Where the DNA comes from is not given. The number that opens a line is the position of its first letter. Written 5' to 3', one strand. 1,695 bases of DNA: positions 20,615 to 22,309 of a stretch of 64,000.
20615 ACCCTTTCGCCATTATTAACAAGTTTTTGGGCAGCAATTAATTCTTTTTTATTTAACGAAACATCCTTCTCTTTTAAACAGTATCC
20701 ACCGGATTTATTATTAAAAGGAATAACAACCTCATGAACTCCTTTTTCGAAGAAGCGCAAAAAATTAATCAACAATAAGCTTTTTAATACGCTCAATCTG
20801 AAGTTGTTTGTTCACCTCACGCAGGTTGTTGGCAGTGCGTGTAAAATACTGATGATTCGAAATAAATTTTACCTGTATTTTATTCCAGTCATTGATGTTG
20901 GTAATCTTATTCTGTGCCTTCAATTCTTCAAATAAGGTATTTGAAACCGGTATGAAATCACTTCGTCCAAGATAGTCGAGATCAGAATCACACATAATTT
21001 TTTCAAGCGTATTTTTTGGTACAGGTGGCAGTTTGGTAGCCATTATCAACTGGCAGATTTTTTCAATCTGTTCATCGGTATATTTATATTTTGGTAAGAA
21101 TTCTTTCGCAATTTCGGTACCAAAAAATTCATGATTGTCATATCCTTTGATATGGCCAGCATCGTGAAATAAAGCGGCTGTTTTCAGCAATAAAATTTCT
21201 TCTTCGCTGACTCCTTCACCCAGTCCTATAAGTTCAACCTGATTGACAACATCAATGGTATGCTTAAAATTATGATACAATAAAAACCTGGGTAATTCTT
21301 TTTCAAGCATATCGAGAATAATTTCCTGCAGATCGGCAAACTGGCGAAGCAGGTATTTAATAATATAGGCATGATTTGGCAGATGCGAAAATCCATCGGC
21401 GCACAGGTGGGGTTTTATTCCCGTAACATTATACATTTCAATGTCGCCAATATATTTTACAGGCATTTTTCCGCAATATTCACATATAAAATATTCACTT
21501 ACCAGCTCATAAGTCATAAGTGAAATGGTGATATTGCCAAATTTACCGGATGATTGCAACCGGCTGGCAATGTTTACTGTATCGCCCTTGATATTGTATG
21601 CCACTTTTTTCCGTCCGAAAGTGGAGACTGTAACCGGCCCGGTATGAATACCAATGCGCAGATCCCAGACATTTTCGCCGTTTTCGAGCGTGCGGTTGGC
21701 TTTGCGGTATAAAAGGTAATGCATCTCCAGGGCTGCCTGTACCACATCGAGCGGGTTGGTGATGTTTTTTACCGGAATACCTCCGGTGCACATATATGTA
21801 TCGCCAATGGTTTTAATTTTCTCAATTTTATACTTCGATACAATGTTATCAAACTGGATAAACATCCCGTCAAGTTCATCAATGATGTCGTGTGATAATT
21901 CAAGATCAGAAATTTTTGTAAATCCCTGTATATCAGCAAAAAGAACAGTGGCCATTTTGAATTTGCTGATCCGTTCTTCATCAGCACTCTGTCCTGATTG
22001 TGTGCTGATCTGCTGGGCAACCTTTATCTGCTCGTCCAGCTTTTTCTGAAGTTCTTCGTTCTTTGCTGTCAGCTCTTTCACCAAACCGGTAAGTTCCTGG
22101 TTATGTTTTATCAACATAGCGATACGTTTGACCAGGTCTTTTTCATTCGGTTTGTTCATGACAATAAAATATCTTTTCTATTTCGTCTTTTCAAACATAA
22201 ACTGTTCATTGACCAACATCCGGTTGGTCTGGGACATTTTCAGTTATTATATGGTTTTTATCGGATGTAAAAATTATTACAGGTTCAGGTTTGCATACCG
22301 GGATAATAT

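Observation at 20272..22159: AT-rich two-gene module: nucleotide cyclase fused to a PDE-like HD domain, overlapping a stand-alone PD-(D/E)xK toxin-like ORF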

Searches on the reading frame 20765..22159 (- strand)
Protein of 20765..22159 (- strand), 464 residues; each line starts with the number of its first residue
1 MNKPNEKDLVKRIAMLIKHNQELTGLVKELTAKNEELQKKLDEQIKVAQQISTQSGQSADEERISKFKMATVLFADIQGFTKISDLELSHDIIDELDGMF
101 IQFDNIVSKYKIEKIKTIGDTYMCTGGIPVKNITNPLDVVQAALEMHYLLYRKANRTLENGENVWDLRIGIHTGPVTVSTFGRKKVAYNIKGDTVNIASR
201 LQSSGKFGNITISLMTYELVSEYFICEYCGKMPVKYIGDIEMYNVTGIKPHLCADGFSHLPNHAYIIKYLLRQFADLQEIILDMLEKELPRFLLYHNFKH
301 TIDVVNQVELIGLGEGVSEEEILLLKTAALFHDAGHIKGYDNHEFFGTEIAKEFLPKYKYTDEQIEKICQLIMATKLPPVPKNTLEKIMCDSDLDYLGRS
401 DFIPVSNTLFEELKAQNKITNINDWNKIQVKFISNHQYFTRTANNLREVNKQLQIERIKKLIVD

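Call 3: search_protein_families(library=pfam, proteins=[window:20765-22159:-], max_evalue=1)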
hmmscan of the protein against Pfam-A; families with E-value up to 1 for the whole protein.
window:20765-22159:- (464 aa): 5 families
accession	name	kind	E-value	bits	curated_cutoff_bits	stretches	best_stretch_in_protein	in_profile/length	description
PF00211.25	Guanylate_cyc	-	1.3e-39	136.1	21.9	1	66-246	5-182/183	Adenylate and Guanylate cyclase catalytic domain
PF01966.28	HD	-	1.6e-10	41.7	22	1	298-393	2-111/116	HD domain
PF00233.25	PDEase_I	-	0.00033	20.9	24.8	1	295-343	1-52/238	3'5'-cyclic nucleotide phosphodiesterase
PF24391.1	HD-CE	-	0.0014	18.8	27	1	296-344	7-60/263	HD-CE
PF23227.1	HEAT_MROH2B_C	-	0.1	12.2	27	1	319-377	113-171/304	MROH2B-like, HEAT repeats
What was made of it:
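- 20765..22159 (-): Cyclase-HD gene (464 aa): N-terminal coiled coil, class III nucleotidyl cyclase and HD phosphohydrolase domain. It is a conserved core gene and not part of the cassette. Pfam Guanylate_cyc E 1.3e-39 and HD E 1.6e-10 (call 3).
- On Class III nucleotidyl cyclase (the 464-aa protein): Pfam E 1.3e-39 (call 3).
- On Class I cyclic-nucleotide phosphodiesterase (the HD half): 20.9 bits against a 24.8 cutoff, covering profile positions 1-52 of 238 only (call 3).
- Checked: Pfam on the cyclase protein (call 3): Guanylate_cyc E 1.3e-39 and HD E 1.6e-10. Pfam PDEase_I scores 20.9 bits, below its 24.8 cutoff, and covers only the first 52 profile positions (call 3).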

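Call 4: search_protein_families(library=padloc, proteins=[window:20765-22159:-], max_evalue=1)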
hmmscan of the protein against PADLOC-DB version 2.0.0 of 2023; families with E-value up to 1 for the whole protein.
window:20765-22159:- (464 aa): 8 families
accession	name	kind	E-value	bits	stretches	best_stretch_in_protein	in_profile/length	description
PDLC00734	PycC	-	2.5e-14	51.2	1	64-219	184-343/374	Pycsar cyclase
PDLC02369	PycC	-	1.4e-06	26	1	23-230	6-201/248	-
PDLC00765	PycC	-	1.4e-06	25.7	1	62-244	250-435/477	Pycsar cyclase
PDLC02366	PycC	-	1.2e-05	22.4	1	57-221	266-434/486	-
PDLC02367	PycC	-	3.4e-05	21.4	1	65-222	40-194/226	-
PDLC00763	PycC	-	0.0016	15.9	1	20-230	5-217/268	Pycsar cyclase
PDLC00762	PycC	-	0.011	12.6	1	69-184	282-408/508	Pycsar cyclase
PDLC00766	PycC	-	0.045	11.2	1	64-87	39-61/232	Pycsar cyclase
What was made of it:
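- The cyclase domain gives weak PADLOC PycC hits, best E 2.5e-14 (call 4).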

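Call 5: search_protein_families(library=ncbifam, proteins=[window:20765-22159:-], max_evalue=1)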
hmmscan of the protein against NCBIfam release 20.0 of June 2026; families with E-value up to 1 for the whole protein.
window:20765-22159:- (464 aa): 3 families
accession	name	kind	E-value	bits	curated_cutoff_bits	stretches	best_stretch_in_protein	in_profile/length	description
TIGR03903.1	TOMM_kin_cyc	equivalog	0.00041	18.3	705.75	1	115-219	337-435/1267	TOMM system kinase/cyclase fusion protein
NF058673.1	LipAdnlyCyLipJMY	equivalog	0.0045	15.8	800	1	57-220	287-422/449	bifunctional lipase/adenylate cyclase LipJ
TIGR00277.1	HDIG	domain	0.035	14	27.6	1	299-357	7-71/84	HDIG domain-containing metalloprotein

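Call 8: search_solved_structures(query=window:20765-22159:-, max_evalue=0.01, show_alignments=0)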
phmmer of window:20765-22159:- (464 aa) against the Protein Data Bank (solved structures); distinct sequences matched with E-value up to 0.01: 44.
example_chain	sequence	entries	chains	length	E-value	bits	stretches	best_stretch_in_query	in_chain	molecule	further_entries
7pd4_A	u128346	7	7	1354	5e-38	134.4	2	65-255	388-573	Adenylate cyclase 9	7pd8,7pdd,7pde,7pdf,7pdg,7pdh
6r3q_A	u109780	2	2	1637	8e-38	133.7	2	65-255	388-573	Adenylate cyclase 9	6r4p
8buz_A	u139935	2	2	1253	9.5e-38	133.5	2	64-236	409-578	Adenylate cyclase type 8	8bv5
6r4o_A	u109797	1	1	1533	9.6e-38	133.5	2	65-255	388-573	Adenylate cyclase 9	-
9u3p_A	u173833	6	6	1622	5.6e-37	130.9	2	65-252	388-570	Adenylate cyclase type 9,Protein M2-1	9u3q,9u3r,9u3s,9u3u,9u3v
8sl3_A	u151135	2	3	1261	8.2e-35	123.8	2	64-236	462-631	Adenylate cyclase type 5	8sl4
5oyh_A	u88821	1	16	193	1.4e-25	93.3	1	66-249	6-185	Nucleotide cyclase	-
6aoa_A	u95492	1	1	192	3.6e-25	92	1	66-251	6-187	Bacterio-rhodopsin/guanylyl cyclase 1 fusion protein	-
4p2m_A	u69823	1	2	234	5.8e-25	91.3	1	65-248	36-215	Adenylate cyclase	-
4p2f_A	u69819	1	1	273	6.6e-25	91.2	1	65-248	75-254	Adenylate cyclase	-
4p2x_A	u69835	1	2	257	7.5e-25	91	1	65-248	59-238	Adenylate cyclase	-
7yz9_A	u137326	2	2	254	8.3e-25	90.8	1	65-247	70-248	Adenylate cyclase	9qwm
6sir_A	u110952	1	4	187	2.4e-24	89.3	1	65-247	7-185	Nucleotide cyclase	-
7yzi_A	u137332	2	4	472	3.5e-24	88.8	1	65-248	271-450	Adenylate cyclase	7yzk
6ao9_A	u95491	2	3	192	4.7e-24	88.4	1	66-251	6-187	Bacterio-rhodopsin/guanylyl cyclase 1 fusion protein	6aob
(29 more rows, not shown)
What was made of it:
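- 20765..22159 (-): Best PDB hits are AC9/AC8/AC5 at about 1e-38 (call 8).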

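Call 10: find_homologous_proteins(query=window:20765-22159:-, max_evalue=1e-10)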
Query window:20765-22159:- (464 aa): 7466 proteins with E <= 1e-10 among 8000 candidates; the best 120 are listed.
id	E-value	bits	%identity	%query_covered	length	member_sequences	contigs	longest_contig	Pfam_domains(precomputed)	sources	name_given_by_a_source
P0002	0.0e+0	1034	99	100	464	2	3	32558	PF01966.29,PF00211.26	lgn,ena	-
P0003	7.7e-236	801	77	100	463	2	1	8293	PF01966.29,PF00211.26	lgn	-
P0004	9.5e-200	682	66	98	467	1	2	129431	PF01966.29,PF00211.26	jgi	jgi:class 3 adenylate cyclase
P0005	1.2e-197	675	65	98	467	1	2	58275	PF01966.29,PF00211.26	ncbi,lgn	-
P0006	1.4e-196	672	66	98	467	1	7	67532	PF01966.29,PF00211.26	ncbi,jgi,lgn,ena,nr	ncbi:MAG TPA: adenylate/guanylate cyclase domain-containing protein [Salinivirgaceae bacterium]|nr:a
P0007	2.7e-195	668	66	98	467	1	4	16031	PF01966.29,PF00211.26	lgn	-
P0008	1.1e-193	662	64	98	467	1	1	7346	PF01966.29,PF00211.26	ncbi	ncbi:MAG: adenylate/guanylate cyclase domain-containing protein [Salinivirgaceae bacterium]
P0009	3.8e-193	661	63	98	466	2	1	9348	PF01966.29,PF00211.26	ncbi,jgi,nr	ncbi:MAG: HD domain-containing protein [Salinivirgaceae bacterium]|jgi:adenylate cyclase|nr:HD domai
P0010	4.9e-193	660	64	99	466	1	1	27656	PF01966.29,PF00211.26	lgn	-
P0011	8.5e-193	659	65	99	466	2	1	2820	PF01966.29,PF00211.26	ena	-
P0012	4.0e-192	657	64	100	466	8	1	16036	PF01966.29,PF00211.26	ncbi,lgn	-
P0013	5.3e-192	657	65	96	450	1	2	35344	PF01966.29,PF00211.26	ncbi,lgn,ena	-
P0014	2.0e-191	655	64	98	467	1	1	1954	PF01966.29,PF00211.26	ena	-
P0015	4.1e-190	651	63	100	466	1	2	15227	PF01966.29,PF00211.26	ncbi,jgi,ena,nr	ncbi:MAG TPA: adenylate/guanylate cyclase domain-containing protein [Salinivirgaceae bacterium]|nr:a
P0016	7.9e-190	650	63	99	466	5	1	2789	PF01966.29,PF00211.26,PF14662.12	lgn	-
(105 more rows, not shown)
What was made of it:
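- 20765..22159 (-): More than 7,466 homologs of constant length (call 10).
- The family is huge and uniform in length (call 10).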

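Call 12: find_encoding_contigs(protein=P0002, flank=5000, max_places=3)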
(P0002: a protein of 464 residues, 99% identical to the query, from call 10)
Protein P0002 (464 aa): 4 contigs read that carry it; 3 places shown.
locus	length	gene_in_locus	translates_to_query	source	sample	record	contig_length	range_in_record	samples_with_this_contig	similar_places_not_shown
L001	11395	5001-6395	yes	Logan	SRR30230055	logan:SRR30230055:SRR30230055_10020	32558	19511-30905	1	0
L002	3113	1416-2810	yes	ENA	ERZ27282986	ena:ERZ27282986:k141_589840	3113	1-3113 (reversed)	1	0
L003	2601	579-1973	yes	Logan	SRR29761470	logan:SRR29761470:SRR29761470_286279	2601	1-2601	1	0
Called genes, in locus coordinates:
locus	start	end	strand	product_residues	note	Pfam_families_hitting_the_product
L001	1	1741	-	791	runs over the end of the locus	PF09603:Fib_succ_major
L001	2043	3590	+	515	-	PF13088:BNR_2 (faint), PF24316:Tli3 (faint), PF02012:BNR (faint), PF18962:Por_Secre_tail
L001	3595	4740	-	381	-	PF22458:RsmF-B_ferredox, PF01209:Ubie_methyltran (weak), PF01189:Methyltr_RsmB-F, PF13847:Methyltransf_31 (weak)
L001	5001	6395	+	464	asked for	PF00211:Guanylate_cyc, PF01966:HD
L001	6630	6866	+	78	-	-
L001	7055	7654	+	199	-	PF01613:Flavin_Reduct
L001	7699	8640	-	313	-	PF05987:DUF898, PF20403:DUF6693 (weak), PF05987:DUF898 (weak)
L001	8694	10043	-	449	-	PF00342:PGI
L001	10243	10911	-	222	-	-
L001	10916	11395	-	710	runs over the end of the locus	?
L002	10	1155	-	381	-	PF22458:RsmF-B_ferredox, PF01209:Ubie_methyltran (weak), PF01189:Methyltr_RsmB-F, PF13847:Methyltransf_31 (weak)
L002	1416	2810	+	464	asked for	PF00211:Guanylate_cyc, PF01966:HD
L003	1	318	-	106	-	?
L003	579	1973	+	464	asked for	PF00211:Guanylate_cyc, PF01966:HD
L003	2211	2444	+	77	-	-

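Call 13: find_encoding_contigs(protein=P0003, flank=5000, max_places=2)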
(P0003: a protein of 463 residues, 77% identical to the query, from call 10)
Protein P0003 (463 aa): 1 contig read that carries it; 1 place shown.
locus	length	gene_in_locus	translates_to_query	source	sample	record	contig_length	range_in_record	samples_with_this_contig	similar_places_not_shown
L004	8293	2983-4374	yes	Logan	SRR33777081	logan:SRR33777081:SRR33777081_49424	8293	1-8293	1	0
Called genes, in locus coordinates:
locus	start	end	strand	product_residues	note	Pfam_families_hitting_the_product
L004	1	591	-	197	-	?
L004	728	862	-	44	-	-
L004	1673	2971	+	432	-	PF08308:PEGA (weak), PF00656:Peptidase_C14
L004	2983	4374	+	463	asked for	PF00211:Guanylate_cyc, PF01966:HD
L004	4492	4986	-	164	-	PF02631:RecX_HTH2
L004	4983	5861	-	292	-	PF17827:PrmC_N, PF05175:MTS, PF06325:PrmA (weak), PF13649:Methyltransf_25 (weak)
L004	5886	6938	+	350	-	PF00383:dCMP_cyt_deam_1, PF14437:MafB19-deam, PF01872:RibD_C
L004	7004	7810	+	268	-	PF10988:DUF2807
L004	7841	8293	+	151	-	?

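Call 14: find_encoding_contigs(protein=P0004, flank=5000, max_places=2)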
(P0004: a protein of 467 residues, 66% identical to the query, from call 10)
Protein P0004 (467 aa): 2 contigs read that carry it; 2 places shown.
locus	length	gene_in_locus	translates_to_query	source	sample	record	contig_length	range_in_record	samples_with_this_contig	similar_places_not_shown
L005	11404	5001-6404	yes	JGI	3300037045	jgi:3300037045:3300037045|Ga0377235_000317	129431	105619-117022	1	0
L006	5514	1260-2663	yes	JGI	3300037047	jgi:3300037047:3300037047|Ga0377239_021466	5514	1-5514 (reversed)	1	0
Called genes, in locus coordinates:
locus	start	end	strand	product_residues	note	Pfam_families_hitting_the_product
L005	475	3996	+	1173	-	PF22243:DUF5018-rel (faint), PF13205:Big_5, PF00932:LTD, PF16410:DUF5018, PF18962:Por_Secre_tail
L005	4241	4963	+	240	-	PF13489:Methyltransf_23, PF08241:Methyltransf_11, PF08242:Methyltransf_12 (weak), PF13649:Methyltransf_25, PF13847:Methyltransf_31 (weak)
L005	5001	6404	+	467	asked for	PF00211:Guanylate_cyc, PF01966:HD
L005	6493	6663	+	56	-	-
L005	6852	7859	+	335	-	PF01008:IF-2B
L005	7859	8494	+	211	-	PF00596:Aldolase_II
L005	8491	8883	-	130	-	PF00072:Response_reg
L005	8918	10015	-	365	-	PF04166:PdxA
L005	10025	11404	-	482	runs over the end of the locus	PF00883:Peptidase_M17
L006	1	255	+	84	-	?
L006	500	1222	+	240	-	PF13489:Methyltransf_23, PF08241:Methyltransf_11, PF08242:Methyltransf_12 (weak), PF13649:Methyltransf_25, PF13847:Methyltransf_31 (weak)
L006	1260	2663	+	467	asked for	PF00211:Guanylate_cyc, PF01966:HD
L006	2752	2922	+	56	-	-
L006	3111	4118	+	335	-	PF01008:IF-2B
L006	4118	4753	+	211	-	PF00596:Aldolase_II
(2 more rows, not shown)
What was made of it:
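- On Pycsar/CBASS-like cyclase-effector defence system: Neighbours are housekeeping genes (calls 12-14).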

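Call 26: find_related_loci(query=window:20765-22159:-, collection=genome_contigs, flank=3000)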
Query window:20765-22159:- (464 aa) in genome_contigs; peptide patterns used: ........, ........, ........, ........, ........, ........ (x = any residue, [..] = any of these).
24 stretches matched a pattern; 1 encode a relative of the query (tblastn E <= 1e-3); 1 distinct loci.
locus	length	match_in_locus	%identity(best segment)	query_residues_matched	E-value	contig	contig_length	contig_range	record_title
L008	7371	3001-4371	58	9-464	1e-177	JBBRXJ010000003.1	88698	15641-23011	MAG: Bacteroidales bacterium isolate La4_metabat2.187 La4_metabat2.187_K_1392816_L_88698_cov_17.9812, whole genome shotg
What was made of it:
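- Tried and rejected: genome_contigs scan with the cyclase as a single protein: 1 locus only (call 26).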

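Call 50: find_related_loci(query=A5, collection=metagenome_contigs, flank=3000)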
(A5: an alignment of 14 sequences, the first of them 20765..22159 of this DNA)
Query A5 (464 aa) in metagenome_contigs; peptide patterns used: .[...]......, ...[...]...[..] (x = any residue, [..] = any of these).
600 stretches matched a pattern (row limit reached: there are more); 447 encode a relative of the query (tblastn E <= 1e-3); the best 80 are kept; 80 distinct loci.
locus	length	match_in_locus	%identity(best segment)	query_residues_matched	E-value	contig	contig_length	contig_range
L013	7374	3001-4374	66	8-462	0e+0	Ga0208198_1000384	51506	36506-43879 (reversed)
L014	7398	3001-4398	64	1-463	0e+0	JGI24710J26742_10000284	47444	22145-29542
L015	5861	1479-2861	63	6-464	0e+0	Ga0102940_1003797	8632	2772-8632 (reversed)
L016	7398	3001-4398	63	1-463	0e+0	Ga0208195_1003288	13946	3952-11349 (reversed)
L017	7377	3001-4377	62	8-463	0e+0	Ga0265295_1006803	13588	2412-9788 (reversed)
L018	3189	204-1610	61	1-464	0e+0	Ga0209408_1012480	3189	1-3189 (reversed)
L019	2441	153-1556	62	1-464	0e+0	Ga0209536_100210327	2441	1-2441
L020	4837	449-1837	63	2-462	0e+0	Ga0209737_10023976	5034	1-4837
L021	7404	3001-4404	61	1-464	0e+0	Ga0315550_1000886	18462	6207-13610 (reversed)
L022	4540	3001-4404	62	1-464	0e+0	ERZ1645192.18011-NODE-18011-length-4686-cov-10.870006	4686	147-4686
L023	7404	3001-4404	61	1-464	0e+0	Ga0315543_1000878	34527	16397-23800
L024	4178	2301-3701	61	1-464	0e+0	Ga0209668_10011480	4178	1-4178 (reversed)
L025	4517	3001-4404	61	1-464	0e+0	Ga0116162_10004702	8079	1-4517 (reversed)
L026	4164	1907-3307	62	1-462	0e+0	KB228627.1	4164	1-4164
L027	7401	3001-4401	62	1-462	0e+0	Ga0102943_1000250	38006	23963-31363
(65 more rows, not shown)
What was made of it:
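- Tried and rejected: I replaced it with a profile scan of metagenomes (call 50).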

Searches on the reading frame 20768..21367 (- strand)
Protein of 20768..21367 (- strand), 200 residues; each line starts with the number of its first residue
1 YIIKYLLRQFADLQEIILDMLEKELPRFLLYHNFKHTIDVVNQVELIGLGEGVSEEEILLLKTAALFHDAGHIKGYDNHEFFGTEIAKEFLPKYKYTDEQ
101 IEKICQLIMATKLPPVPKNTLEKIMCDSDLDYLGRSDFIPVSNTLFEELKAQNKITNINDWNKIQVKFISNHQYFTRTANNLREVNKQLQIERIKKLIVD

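Call 53: search_solved_structures(query=window:20768-21367:-, max_evalue=1, show_alignments=2)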
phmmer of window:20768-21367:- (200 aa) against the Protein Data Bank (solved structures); distinct sequences matched with E-value up to 1: 15.
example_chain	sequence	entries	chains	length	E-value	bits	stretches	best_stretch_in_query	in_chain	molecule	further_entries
8bpy_A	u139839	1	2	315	0.0088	18.9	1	31-80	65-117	High affinity cGMP-specific 3',5'-cyclic phosphodiesterase 9A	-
2hd1_A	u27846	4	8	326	0.0089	18.8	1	31-80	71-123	Phosphodiesterase 9A | High affinity cGMP-specific 3',5'-cyclic phosphodiesterase 9A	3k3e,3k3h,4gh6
3n3z_A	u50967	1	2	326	0.0089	18.8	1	31-80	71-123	High affinity cGMP-specific 3',5'-cyclic phosphodiesterase 9A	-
6a3n_A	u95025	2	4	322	0.009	18.8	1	31-80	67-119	High affinity cGMP-specific 3',5'-cyclic phosphodiesterase 9A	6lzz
3dy8_A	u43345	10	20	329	0.009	18.8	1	31-80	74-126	human phosphodiesterase 9 | High affinity cGMP-specific 3',5'-cyclic phosphodiesterase 9A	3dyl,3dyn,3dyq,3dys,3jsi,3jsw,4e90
2yy2_A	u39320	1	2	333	0.0092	18.8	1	31-80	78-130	High-affinity cGMP-specific 3',5'-cyclic phosphodiesterase 9A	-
3qi3_A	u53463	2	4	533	0.013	18.3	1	31-80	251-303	High affinity cGMP-specific 3',5'-cyclic phosphodiesterase 9A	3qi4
4qge_A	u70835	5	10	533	0.013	18.3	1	31-80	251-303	Phosphodiesterase 9A | High affinity cGMP-specific 3',5'-cyclic phosphodiesterase 9A | Isoform PDE9A2 of High affinity cGMP-specific 3',5'-cyclic phosphodiester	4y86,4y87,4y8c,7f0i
4i15_A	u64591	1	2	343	0.031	17.1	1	10-86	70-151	Class 1 phosphodiesterase PDEB1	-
4phl_A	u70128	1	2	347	0.032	17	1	10-86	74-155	Class 1 phosphodiesterase PDEB1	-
5g2b_A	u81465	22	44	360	0.034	17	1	10-86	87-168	CLASS 1 PHOSPHODIESTERASE PDEB1 | PHOSPHODIESTERASE B1 | Phosphodiesterase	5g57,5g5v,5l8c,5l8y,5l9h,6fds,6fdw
5h2q_A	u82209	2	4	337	0.042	16.6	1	10-86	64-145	Phosphodiesterase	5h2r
2r8q_A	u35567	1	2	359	0.2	14.5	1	26-86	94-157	Class I phosphodiesterase PDEB1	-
6brg_A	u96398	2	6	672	0.54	13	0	53-120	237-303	Deoxynucleoside triphosphate triphosphohydrolase SAMHD1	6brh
1ynb_A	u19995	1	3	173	0.75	12.6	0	24-81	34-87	hypothetical protein AF1432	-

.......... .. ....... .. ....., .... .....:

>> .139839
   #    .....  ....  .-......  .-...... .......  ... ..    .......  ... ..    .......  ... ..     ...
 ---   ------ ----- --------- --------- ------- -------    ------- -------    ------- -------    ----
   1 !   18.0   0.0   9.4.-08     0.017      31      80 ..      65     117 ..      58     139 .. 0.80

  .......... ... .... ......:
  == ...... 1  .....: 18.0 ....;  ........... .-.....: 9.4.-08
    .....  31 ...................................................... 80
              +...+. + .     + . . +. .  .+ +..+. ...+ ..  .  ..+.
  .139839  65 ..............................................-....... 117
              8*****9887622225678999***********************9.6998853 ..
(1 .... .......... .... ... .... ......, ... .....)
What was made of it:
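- On Class I cyclic-nucleotide phosphodiesterase (the HD half): PDB hits to PDE9A and PDEB1 have E 0.009-0.03 over the first two motifs (call 53).
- Checked: With the HD half alone, the best solved-structure hits are all class I PDEs (PDE9A E 0.009, TbrPDEB1 E 0.03), but they cover only the first two metal-binding motifs (call 53).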
